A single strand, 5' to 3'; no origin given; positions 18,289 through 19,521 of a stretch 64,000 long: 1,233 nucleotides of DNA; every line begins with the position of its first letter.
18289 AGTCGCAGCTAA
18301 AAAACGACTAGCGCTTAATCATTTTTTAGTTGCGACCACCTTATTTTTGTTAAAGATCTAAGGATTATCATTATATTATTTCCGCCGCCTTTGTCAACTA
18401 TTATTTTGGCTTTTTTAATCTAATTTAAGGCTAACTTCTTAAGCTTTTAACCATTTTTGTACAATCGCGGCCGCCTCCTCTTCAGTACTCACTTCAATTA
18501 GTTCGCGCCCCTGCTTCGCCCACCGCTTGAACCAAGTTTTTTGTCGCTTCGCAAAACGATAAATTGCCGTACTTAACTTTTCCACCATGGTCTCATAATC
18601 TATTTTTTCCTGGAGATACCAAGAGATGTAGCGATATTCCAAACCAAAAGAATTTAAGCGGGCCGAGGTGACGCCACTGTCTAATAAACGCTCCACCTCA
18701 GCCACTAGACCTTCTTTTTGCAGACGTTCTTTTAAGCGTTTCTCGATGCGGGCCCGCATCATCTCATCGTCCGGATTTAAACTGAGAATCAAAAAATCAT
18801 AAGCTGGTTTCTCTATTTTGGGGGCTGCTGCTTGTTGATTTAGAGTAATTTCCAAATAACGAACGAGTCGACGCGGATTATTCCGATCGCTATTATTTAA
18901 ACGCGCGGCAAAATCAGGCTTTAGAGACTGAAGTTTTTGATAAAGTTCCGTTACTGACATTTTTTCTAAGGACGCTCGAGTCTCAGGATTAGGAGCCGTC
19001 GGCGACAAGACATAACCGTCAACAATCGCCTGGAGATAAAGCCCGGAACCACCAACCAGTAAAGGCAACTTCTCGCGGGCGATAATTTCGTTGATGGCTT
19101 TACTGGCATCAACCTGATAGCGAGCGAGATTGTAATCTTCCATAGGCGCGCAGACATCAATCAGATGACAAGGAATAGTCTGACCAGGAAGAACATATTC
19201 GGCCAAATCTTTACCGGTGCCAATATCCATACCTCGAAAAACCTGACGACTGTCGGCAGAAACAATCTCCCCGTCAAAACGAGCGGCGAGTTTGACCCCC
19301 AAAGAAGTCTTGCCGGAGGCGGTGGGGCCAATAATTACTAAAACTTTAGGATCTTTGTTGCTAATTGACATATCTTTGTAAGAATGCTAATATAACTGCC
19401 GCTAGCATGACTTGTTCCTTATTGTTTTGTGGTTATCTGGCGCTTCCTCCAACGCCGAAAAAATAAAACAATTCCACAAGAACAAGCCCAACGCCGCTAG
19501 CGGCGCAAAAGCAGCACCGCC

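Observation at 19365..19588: Orphan promoter-to-terminator unit (about 190 nt) antisense to both neighbours: candidate structured sRNA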

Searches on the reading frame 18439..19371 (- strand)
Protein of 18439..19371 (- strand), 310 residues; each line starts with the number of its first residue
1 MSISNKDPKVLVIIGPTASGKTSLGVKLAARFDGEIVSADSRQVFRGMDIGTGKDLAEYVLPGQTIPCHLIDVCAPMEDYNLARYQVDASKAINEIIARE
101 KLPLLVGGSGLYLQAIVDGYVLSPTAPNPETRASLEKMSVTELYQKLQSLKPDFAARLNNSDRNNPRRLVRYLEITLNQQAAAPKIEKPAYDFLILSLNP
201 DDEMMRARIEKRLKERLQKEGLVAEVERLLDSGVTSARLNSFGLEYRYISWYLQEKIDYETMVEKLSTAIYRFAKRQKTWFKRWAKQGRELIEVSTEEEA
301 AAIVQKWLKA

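Call 6: search_protein_families(library=pfam, proteins=[window:18439-19371:-])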
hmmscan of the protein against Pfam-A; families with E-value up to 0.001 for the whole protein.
window:18439-19371:- (310 aa): 3 families
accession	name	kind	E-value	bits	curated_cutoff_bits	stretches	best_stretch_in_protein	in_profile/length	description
PF01715.23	IPPT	-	4.1e-60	203.9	23.6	1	43-283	1-242/243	IPP transferase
PF01745.22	IPT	-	4.4e-06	26.7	20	1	9-58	2-51/233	Isopentenyl transferase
PF13671.12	AAA_33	-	0.00022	22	27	0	10-42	1-34/143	AAA domain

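Call 10: find_related_loci(query=window:18439-19371:-, collection=genome_contigs, flank=3000)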
Query window:18439-19371:- (310 aa) in genome_contigs; peptide patterns used: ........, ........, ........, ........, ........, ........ (x = any residue, [..] = any of these).
600 stretches matched a pattern (row limit reached: there are more); 497 encode a relative of the query (tblastn E <= 1e-3); the best 80 are kept; 80 distinct loci.
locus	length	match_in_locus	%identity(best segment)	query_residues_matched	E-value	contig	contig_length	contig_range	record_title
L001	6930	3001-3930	92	1-310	0e+0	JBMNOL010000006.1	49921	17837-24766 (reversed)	MAG: Patescibacteria group bacterium isolate SBF912SR1HQ0047 scaffold_1803_c1, whole genome shotgun sequence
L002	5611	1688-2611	68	1-308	1e-148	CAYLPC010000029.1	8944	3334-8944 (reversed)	MAG TPA_asm: uncultured Gammaproteobacteria bacterium isolate SRP192927_co9_22 genome assembly, contig: NODE_7535_length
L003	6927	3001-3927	78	1-309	6e-164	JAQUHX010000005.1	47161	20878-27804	MAG: Patescibacteria group bacterium isolate STCSWMC_47 NODE_1444_length_47161_cov_13.568844_ST_CSWMC, whole genome shot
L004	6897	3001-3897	62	7-309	5e-122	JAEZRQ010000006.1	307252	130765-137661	MAG: Candidatus Parcubacteria bacterium isolate OH_PDB_195 k127_1097637, whole genome shotgun sequence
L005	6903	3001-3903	60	8-304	1e-120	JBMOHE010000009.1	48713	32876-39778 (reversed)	MAG: Patescibacteria group bacterium isolate Deming_bin.335 contig1212, whole genome shotgun sequence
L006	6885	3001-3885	61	9-308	1e-118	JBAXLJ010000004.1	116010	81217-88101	MAG: Candidatus Falkowbacteria bacterium isolate ELA424 MAG424_4, whole genome shotgun sequence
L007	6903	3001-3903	60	9-300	4e-115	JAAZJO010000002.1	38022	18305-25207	MAG: Candidatus Falkowbacteria bacterium isolate AS21ysBPME_294 32228_AS21, whole genome shotgun sequence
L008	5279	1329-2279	56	3-308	9e-115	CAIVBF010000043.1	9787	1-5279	uncultured bacterium isolate MJ-2014-D6_bin-244 genome assembly, contig: bin-244:043/170, whole genome shotgun sequence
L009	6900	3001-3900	60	9-308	1e-114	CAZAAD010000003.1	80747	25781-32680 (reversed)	MAG TPA_asm: uncultured Gammaproteobacteria bacterium isolate SRP263991_co1_89 genome assembly, contig: NODE_223_length_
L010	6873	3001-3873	60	9-300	1e-114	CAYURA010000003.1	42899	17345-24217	MAG TPA_asm: uncultured Gammaproteobacteria bacterium isolate SRP192927_co2_129 genome assembly, contig: NODE_980_length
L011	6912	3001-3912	58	4-308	2e-114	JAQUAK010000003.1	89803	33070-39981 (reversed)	MAG: Patescibacteria group bacterium isolate STC_82 NODE_565_length_89803_cov_6.916589_Sandtown_C, whole genome shotgun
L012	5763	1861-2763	59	8-309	8e-114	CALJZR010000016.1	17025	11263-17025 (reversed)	MAG TPA_asm: uncultured bacterium isolate SRR3330157_bin.27_CONCOCT_v1.1_MAG genome assembly, contig: ERZ724089.2547, wh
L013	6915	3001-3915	57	3-308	3e-113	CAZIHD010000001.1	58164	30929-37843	MAG TPA_asm: uncultured Gammaproteobacteria bacterium isolate SRP089250_co1_144 genome assembly, contig: NODE_658_length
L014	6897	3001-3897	56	9-308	6e-113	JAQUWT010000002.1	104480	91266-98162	MAG: Patescibacteria group bacterium isolate STD2_197 NODE_578_length_104480_cov_4.992707_Sandtown_D2, whole genome shot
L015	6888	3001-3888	59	10-306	6e-113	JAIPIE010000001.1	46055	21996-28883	MAG: Patescibacteria group bacterium isolate Tobar13.5m-G67 Tobar13-5m-C881, whole genome shotgun sequence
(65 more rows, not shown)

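Call 18: find_homologous_proteins(query=window:18439-19371:-, max_evalue=1e-60)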
Query window:18439-19371:- (310 aa): 2960 proteins with E <= 1e-60 among 8000 candidates; the best 120 are listed.
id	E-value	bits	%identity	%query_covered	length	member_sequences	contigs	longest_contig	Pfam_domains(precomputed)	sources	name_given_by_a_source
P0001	9.7e-198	673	99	100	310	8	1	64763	PF01745.23,PF01715.24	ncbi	-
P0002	1.1e-169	581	84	100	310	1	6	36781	PF01745.23,PF01715.24,PF13671.13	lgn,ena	-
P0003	2.8e-158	544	80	100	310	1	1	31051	PF01745.23,PF01715.24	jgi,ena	jgi:tRNA dimethylallyltransferase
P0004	1.4e-157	541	80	100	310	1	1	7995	PF01745.23,PF01715.24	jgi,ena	-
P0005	1.8e-157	541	80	100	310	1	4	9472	PF01745.23,PF01715.24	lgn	-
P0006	3.8e-157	540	80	100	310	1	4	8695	PF01745.23,PF01715.24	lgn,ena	-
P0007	1.3e-154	532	78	100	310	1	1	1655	PF01745.23,PF01715.24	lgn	-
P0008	6.0e-154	530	78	100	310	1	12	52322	PF01745.23,PF01715.24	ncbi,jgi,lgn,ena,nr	ncbi:tRNA (adenosine(37)-N6)-dimethylallyltransferase MiaA [Candidatus Falkowbacteria bacterium]|jgi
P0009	8.2e-154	529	78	100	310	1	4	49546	PF01745.23,PF01715.24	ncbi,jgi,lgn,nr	ncbi:MAG: tRNA (adenosine(37)-N6)-dimethylallyltransferase MiaA [Patescibacteria group bacterium]|nr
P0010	4.6e-139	481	68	99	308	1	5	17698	PF01745.23,PF01715.24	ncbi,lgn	-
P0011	5.5e-138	477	68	100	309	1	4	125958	PF01745.23,PF01715.24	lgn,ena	-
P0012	9.8e-120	417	63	97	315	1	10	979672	PF01745.23,PF01715.24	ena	-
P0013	3.0e-119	416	63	98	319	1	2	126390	PF01745.23,PF01715.24,PF20720.4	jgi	jgi:tRNA dimethylallyltransferase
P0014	1.4e-118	413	63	97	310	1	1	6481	PF01745.23,PF01715.24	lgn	-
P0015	1.6e-118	413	63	97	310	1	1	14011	PF01745.23,PF01715.24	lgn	-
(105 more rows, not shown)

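Call 19: find_encoding_contigs(protein=P0002, flank=2500, max_places=4)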
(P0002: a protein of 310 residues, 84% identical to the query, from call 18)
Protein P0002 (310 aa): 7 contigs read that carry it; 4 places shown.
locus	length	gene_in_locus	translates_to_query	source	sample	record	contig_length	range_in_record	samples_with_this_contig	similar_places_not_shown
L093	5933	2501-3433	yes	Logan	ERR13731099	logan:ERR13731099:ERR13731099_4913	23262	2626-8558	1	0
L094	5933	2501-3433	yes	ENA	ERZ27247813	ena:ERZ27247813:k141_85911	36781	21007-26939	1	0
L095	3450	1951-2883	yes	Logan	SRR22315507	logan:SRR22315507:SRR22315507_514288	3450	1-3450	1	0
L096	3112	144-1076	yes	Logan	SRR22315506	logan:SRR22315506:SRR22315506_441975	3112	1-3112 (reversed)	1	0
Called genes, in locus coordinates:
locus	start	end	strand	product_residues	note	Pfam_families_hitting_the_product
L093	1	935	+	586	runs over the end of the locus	-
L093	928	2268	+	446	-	PF00919:UPF0004, PF04055:Radical_SAM, PF01938:TRAM (weak)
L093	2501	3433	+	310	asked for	PF01745:IPT (faint), PF13671:AAA_33 (faint), PF01715:IPPT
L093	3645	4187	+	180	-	-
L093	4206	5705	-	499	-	PF02934:GatB_N, PF02637:GatB_Yqey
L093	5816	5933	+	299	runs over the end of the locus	-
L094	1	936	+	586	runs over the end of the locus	-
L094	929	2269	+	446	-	PF00919:UPF0004, PF04055:Radical_SAM, PF01938:TRAM (weak)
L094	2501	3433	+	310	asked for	PF01745:IPT (faint), PF13671:AAA_33 (faint), PF01715:IPPT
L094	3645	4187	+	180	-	-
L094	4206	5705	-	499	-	PF02934:GatB_N, PF02637:GatB_Yqey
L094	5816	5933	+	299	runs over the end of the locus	-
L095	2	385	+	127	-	?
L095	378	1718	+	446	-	PF00919:UPF0004, PF04055:Radical_SAM, PF01938:TRAM (weak)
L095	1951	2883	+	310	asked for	PF01745:IPT (faint), PF13671:AAA_33 (faint), PF01715:IPPT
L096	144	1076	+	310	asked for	PF01745:IPT (faint), PF13671:AAA_33 (faint), PF01715:IPPT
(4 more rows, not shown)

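Call 20: find_encoding_contigs(protein=P0003, flank=2500, max_places=3)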
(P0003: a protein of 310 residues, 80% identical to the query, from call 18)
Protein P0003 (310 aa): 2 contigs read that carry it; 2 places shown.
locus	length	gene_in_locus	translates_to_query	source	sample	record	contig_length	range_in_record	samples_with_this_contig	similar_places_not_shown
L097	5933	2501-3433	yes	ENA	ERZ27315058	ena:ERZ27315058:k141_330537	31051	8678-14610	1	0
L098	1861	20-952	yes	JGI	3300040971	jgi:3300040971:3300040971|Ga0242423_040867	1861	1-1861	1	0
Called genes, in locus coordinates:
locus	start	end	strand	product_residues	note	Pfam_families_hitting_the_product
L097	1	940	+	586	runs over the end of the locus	PF13231:PMT_2 (weak)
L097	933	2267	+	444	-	PF00919:UPF0004, PF04055:Radical_SAM, PF01938:TRAM (weak)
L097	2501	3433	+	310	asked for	PF01745:IPT (faint), PF01715:IPPT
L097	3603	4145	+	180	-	-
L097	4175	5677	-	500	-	PF02934:GatB_N, PF02637:GatB_Yqey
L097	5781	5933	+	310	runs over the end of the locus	-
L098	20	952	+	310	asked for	PF01745:IPT (faint), PF01715:IPPT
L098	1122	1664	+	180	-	-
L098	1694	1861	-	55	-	?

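Call 21: find_encoding_contigs(protein=P0004, flank=2500, max_places=3)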
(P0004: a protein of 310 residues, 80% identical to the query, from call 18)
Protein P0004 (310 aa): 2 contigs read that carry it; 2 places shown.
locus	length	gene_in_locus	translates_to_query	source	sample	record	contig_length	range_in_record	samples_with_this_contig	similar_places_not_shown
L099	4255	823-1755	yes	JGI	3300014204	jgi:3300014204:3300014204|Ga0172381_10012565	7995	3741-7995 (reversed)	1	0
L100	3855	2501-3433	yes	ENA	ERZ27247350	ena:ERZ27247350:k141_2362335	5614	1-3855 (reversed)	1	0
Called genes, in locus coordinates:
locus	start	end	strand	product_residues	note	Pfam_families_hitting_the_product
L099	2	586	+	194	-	?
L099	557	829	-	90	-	-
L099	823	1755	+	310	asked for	PF01745:IPT (weak), PF01715:IPPT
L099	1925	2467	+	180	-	-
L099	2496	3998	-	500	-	PF02934:GatB_N, PF02637:GatB_Yqey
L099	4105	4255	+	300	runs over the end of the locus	-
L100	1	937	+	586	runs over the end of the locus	PF13231:PMT_2 (weak)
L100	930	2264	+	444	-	PF00919:UPF0004, PF04055:Radical_SAM, PF01938:TRAM (weak)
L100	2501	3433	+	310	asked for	PF01745:IPT (weak), PF01715:IPPT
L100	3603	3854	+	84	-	?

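Call 22: find_encoding_contigs(protein=P0005, flank=2500, max_places=3)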
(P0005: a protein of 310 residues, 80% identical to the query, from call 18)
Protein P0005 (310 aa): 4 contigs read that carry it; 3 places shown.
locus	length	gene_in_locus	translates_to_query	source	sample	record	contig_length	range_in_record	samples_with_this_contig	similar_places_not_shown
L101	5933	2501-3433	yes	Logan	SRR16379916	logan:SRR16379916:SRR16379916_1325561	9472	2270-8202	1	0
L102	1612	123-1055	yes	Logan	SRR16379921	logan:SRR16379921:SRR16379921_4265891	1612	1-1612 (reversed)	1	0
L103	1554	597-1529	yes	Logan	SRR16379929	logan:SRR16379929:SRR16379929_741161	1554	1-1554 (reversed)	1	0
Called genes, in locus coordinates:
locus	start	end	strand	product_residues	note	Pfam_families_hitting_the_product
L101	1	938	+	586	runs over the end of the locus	PF13231:PMT_2 (weak)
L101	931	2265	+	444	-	PF00919:UPF0004, PF04055:Radical_SAM, PF01938:TRAM (weak)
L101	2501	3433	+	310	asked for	PF01745:IPT (weak), PF01715:IPPT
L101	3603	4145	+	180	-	-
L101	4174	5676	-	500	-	PF02934:GatB_N, PF02637:GatB_Yqey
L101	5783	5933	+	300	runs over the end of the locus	-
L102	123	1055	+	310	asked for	PF01745:IPT (weak), PF01715:IPPT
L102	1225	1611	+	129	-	?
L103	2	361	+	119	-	?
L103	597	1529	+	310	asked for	PF01745:IPT (weak), PF01715:IPPT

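Call 23: find_encoding_contigs(protein=P0006, flank=2500, max_places=3)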
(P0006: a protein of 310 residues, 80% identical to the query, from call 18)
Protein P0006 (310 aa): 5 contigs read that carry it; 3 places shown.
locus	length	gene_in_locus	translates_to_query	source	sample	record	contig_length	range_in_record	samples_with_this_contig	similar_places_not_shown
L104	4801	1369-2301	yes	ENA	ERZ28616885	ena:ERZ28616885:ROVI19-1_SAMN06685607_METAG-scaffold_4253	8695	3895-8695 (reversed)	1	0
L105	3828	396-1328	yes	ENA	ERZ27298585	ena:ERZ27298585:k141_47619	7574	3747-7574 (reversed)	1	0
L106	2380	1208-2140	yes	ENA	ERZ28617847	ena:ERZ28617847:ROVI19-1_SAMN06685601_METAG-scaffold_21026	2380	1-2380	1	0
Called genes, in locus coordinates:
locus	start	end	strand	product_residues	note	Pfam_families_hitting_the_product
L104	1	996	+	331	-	?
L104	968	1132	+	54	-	-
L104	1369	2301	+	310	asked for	PF01745:IPT (weak), PF01715:IPPT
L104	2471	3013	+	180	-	-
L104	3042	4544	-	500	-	PF02934:GatB_N, PF02637:GatB_Yqey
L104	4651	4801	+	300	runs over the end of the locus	-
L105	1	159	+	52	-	?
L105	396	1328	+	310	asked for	PF01745:IPT (weak), PF01715:IPPT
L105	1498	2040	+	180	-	-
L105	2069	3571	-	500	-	PF02934:GatB_N, PF02637:GatB_Yqey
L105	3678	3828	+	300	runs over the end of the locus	-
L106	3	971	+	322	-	?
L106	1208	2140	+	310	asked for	PF01745:IPT (weak), PF01715:IPPT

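Call 24: find_encoding_contigs(protein=P0010, flank=2500, max_places=3)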
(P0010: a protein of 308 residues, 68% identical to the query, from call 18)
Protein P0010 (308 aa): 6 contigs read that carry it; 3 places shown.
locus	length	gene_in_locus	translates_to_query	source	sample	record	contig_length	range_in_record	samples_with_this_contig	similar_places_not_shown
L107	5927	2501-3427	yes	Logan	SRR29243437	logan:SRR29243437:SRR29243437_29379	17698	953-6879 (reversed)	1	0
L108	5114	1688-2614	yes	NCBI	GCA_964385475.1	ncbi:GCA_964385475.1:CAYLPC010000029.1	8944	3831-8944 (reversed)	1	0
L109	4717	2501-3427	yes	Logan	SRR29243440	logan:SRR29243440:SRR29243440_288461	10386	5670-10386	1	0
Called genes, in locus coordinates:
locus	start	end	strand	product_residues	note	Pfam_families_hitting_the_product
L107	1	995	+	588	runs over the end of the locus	PF13231:PMT_2 (weak)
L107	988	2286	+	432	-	PF00919:UPF0004, PF04055:Radical_SAM, PF01938:TRAM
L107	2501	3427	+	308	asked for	PF01745:IPT (faint), PF01715:IPPT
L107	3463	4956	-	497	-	PF02934:GatB_N, PF02637:GatB_Yqey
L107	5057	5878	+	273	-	-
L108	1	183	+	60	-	?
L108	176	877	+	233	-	-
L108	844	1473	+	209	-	PF04055:Radical_SAM, PF01938:TRAM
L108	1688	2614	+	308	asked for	PF01745:IPT (faint), PF01715:IPPT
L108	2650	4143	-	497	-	PF02934:GatB_N, PF02637:GatB_Yqey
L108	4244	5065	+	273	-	-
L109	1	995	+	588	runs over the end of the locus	PF13231:PMT_2 (weak)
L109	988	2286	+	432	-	PF00919:UPF0004, PF04055:Radical_SAM, PF01938:TRAM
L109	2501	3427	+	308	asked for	PF01745:IPT (faint), PF01715:IPPT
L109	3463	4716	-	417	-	?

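Call 25: find_encoding_contigs(protein=P0011, flank=2500, max_places=3)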
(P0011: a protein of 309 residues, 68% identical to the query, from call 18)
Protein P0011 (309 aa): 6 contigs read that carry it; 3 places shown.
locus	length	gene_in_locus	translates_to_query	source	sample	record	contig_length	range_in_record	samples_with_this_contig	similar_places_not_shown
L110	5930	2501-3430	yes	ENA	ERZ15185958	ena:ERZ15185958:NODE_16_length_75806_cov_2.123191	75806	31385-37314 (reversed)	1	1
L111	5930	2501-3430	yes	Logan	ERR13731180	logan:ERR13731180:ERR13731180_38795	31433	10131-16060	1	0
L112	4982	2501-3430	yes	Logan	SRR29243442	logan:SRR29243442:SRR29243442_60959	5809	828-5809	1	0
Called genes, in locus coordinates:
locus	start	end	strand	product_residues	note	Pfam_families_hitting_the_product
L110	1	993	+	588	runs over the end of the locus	PF13231:PMT_2 (weak)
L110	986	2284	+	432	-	PF00919:UPF0004, PF04055:Radical_SAM, PF01938:TRAM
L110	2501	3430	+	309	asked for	PF01745:IPT (faint), PF01715:IPPT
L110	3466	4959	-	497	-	PF02934:GatB_N, PF02637:GatB_Yqey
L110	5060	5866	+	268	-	-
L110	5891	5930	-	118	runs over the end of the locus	-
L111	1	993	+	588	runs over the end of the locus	PF13231:PMT_2 (weak)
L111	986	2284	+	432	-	PF00919:UPF0004, PF04055:Radical_SAM, PF01938:TRAM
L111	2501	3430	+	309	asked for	PF01745:IPT (faint), PF01715:IPPT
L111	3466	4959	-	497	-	PF02934:GatB_N, PF02637:GatB_Yqey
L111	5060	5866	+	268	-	-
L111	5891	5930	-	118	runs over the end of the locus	-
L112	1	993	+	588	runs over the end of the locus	PF13231:PMT_2 (weak)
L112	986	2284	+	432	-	PF00919:UPF0004, PF04055:Radical_SAM, PF01938:TRAM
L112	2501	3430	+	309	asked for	PF01745:IPT (faint), PF01715:IPPT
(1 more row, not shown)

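Call 50: find_encoding_contigs(protein=P0008, flank=1500, max_places=6)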
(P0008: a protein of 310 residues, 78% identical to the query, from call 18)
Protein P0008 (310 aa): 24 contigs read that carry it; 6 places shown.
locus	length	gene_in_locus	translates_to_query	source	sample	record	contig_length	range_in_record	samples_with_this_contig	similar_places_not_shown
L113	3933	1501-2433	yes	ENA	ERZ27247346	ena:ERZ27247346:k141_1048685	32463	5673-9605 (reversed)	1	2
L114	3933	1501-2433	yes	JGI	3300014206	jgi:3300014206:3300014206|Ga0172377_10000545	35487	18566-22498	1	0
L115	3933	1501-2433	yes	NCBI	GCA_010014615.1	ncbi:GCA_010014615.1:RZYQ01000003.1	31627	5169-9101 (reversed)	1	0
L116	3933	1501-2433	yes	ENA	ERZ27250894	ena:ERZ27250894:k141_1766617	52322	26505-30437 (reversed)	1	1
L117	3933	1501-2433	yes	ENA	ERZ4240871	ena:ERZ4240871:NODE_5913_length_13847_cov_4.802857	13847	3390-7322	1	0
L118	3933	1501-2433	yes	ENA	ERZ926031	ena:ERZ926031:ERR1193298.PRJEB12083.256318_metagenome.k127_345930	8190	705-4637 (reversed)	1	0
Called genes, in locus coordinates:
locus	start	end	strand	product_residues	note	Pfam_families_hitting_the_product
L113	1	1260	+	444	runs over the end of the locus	PF00919:UPF0004, PF04055:Radical_SAM, PF01938:TRAM (weak)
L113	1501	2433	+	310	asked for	PF01745:IPT (weak), PF01715:IPPT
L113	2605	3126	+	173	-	-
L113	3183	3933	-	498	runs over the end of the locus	PF02934:GatB_N, PF02637:GatB_Yqey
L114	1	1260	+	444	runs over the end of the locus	PF00919:UPF0004, PF04055:Radical_SAM, PF01938:TRAM (weak)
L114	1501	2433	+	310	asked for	PF01745:IPT (weak), PF01715:IPPT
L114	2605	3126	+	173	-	-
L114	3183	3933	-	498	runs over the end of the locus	PF02934:GatB_N, PF02637:GatB_Yqey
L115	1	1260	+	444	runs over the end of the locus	PF00919:UPF0004, PF04055:Radical_SAM, PF01938:TRAM (weak)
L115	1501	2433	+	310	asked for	PF01745:IPT (weak), PF01715:IPPT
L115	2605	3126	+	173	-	-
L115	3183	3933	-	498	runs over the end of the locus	PF02934:GatB_N, PF02637:GatB_Yqey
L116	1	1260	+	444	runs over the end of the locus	PF00919:UPF0004, PF04055:Radical_SAM, PF01938:TRAM (weak)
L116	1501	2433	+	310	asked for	PF01745:IPT (weak), PF01715:IPPT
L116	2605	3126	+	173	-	-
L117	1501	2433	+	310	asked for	PF01745:IPT (weak), PF01715:IPPT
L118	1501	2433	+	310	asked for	PF01745:IPT (weak), PF01715:IPPT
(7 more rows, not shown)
